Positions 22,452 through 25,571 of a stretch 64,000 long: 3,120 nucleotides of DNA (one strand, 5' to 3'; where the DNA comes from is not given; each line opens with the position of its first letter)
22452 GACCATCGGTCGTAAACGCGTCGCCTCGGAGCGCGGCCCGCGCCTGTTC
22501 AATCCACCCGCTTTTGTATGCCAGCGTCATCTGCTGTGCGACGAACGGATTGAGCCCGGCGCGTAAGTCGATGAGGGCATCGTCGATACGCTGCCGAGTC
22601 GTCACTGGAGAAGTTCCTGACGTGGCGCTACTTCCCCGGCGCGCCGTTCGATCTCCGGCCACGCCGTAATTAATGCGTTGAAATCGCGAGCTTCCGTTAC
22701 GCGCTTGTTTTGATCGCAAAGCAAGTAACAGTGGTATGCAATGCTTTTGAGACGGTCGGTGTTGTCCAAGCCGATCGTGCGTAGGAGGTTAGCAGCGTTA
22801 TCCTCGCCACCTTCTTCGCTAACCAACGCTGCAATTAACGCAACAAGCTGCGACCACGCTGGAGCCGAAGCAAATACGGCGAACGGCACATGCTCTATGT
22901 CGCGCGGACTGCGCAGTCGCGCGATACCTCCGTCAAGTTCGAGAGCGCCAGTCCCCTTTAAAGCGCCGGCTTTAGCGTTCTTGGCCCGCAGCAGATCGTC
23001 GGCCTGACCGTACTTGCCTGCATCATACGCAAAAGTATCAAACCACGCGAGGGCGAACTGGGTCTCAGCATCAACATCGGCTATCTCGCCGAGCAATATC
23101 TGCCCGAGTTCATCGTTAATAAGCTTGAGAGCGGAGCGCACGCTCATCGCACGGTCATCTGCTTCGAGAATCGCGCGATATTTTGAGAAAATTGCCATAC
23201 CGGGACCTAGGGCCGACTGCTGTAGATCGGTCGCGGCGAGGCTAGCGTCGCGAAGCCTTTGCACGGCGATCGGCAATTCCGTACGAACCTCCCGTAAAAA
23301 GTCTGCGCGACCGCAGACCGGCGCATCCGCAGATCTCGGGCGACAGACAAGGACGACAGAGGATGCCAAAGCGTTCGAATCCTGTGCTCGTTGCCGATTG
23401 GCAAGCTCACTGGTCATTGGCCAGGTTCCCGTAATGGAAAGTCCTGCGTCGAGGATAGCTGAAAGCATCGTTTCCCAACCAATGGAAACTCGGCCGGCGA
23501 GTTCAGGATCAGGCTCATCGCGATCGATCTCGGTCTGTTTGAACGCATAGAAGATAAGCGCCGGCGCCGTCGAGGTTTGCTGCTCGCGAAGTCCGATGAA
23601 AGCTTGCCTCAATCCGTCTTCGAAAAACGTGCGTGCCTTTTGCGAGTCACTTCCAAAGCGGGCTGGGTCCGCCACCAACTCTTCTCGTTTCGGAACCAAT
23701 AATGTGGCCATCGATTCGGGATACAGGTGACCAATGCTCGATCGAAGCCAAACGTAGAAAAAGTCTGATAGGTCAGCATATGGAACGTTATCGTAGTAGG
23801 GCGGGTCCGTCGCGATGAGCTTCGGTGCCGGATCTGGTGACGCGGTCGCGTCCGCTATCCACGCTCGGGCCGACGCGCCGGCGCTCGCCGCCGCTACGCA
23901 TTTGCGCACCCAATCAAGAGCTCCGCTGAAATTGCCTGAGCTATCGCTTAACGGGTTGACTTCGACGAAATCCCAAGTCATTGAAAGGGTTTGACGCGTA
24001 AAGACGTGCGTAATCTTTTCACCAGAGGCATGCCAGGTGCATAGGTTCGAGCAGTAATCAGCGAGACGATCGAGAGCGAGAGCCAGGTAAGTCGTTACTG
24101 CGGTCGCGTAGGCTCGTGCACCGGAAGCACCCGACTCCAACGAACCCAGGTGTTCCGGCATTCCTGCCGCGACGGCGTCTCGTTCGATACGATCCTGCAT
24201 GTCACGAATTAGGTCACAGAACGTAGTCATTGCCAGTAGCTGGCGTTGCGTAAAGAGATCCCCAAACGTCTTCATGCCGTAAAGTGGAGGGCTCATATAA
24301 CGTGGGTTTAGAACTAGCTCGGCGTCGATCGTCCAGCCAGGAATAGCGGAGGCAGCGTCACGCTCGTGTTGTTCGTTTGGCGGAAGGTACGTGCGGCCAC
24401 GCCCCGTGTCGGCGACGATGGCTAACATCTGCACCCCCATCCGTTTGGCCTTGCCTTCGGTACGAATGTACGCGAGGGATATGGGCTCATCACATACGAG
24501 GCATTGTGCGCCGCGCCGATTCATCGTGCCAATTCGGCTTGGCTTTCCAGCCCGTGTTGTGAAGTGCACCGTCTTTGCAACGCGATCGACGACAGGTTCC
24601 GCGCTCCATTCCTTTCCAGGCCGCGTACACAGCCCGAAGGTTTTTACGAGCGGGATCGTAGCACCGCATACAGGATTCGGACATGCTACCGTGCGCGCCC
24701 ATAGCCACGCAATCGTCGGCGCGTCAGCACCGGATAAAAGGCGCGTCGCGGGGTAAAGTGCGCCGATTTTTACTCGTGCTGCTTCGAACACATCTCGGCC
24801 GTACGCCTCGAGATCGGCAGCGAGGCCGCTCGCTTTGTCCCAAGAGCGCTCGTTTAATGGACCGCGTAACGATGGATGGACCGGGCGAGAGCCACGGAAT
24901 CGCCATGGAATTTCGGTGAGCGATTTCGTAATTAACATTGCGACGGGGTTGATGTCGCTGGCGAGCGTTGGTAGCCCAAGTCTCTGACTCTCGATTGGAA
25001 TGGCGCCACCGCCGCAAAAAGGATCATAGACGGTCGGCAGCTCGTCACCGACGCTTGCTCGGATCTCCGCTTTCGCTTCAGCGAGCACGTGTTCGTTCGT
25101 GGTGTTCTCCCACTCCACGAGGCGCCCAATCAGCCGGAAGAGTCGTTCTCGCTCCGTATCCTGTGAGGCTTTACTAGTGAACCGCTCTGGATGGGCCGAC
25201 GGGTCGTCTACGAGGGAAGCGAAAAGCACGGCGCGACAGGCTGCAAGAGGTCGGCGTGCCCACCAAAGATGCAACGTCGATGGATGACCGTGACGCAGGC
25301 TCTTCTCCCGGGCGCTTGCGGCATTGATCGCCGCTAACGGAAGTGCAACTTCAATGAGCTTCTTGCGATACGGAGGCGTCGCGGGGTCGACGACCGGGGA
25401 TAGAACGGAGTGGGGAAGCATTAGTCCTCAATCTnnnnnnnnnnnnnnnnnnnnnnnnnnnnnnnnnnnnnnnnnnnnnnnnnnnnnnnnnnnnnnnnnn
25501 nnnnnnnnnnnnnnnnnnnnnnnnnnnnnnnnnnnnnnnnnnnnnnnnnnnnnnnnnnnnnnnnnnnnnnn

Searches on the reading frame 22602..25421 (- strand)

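Call 37: search_protein_families(library=pfam, proteins=[window:22602-25421:-])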
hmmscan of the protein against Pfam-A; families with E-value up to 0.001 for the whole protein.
window:22602-25421:- (939 aa): 1 family
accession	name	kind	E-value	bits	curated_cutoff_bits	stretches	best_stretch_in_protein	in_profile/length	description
PF06634.17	DUF1156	-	6.7e-31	106.7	24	1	26-96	1-72/73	Protein of unknown function (DUF1156)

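Call 74: search_protein_families(library=padloc, proteins=[window:22602-25421:-])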
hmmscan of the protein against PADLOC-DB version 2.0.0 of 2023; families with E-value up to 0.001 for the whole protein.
window:22602-25421:- (939 aa): 11 families
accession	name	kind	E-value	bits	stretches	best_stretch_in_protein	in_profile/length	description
PDLC00660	HmaB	-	4.6e-293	972.7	1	19-933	8-958/967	DNA-adenine methylase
PDLC00661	HmaB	-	1.5e-283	941.3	1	19-933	7-964/973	DNA-adenine methylase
PDLC03233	MTase_II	-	1.4e-35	121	2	207-762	181-711/731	Type II methyltransferase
PDLC03352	MTase_II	-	3.2e-29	99.4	2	379-564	408-597/1023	Type II methyltransferase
PDLC02189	DUF1156_MTase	-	5e-22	75.9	2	89-169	126-205/944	-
PDLC03314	MTase_II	-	1.6e-12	44.3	2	126-166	162-202/944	Type II methyltransferase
PDLC03322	MTase_II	-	5.7e-07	26.7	1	119-168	56-105/446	Type II methyltransferase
PDLC03364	MTase_II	-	8.8e-07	26.2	1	129-169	60-100/380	Type II methyltransferase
PDLC03367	MTase_II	-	3.2e-06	23.8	1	130-172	44-86/633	Type II methyltransferase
PDLC03319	MTase_II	-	2.9e-05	21.1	0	130-171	26-67/503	Type II methyltransferase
PDLC03325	MTase_II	-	0.00012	19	0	130-166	94-130/426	Type II methyltransferase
